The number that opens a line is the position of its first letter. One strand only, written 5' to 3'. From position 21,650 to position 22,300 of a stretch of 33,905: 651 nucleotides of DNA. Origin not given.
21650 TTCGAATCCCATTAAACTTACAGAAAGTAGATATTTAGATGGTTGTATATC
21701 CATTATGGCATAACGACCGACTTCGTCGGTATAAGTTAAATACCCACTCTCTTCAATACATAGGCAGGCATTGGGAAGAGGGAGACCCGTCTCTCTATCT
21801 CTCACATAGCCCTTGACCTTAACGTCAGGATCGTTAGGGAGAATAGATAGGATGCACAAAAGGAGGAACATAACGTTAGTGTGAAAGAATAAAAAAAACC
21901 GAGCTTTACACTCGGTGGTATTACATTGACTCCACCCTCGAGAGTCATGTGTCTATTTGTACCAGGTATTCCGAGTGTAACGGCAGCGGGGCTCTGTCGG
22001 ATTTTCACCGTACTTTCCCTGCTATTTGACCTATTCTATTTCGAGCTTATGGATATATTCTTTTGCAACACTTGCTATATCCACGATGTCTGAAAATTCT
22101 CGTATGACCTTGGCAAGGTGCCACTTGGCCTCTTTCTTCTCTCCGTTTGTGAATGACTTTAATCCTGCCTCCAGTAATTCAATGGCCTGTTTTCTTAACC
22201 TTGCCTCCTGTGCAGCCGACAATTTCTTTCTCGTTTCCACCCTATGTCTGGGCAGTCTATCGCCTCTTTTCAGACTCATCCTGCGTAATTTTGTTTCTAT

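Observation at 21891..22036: Compact cobalamin riboswitch abutting the stop codon of an upstream HTH gene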

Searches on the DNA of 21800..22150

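Call 4: search_rna_families(source=window, start=21800, end=22150, threshold=evalue, max_evalue=10, show_alignments=5)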
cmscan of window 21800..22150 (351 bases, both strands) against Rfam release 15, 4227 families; matches with E-value up to 10: 2.
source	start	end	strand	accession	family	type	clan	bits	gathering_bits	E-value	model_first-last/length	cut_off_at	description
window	21956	22033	-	RF01689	AdoCbl-II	Cis-reg; riboswitch;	CL00101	31.5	36.5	1.1e-05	1-81/81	no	AdoCbl-II (Cobalamin/B12) riboswitch aptamer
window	21857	21934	+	RF02406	snoR120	Gene; snRNA; snoRNA; CD-box;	-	18.1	55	3.1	1-74/74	no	Small nucleolar RNA snoR120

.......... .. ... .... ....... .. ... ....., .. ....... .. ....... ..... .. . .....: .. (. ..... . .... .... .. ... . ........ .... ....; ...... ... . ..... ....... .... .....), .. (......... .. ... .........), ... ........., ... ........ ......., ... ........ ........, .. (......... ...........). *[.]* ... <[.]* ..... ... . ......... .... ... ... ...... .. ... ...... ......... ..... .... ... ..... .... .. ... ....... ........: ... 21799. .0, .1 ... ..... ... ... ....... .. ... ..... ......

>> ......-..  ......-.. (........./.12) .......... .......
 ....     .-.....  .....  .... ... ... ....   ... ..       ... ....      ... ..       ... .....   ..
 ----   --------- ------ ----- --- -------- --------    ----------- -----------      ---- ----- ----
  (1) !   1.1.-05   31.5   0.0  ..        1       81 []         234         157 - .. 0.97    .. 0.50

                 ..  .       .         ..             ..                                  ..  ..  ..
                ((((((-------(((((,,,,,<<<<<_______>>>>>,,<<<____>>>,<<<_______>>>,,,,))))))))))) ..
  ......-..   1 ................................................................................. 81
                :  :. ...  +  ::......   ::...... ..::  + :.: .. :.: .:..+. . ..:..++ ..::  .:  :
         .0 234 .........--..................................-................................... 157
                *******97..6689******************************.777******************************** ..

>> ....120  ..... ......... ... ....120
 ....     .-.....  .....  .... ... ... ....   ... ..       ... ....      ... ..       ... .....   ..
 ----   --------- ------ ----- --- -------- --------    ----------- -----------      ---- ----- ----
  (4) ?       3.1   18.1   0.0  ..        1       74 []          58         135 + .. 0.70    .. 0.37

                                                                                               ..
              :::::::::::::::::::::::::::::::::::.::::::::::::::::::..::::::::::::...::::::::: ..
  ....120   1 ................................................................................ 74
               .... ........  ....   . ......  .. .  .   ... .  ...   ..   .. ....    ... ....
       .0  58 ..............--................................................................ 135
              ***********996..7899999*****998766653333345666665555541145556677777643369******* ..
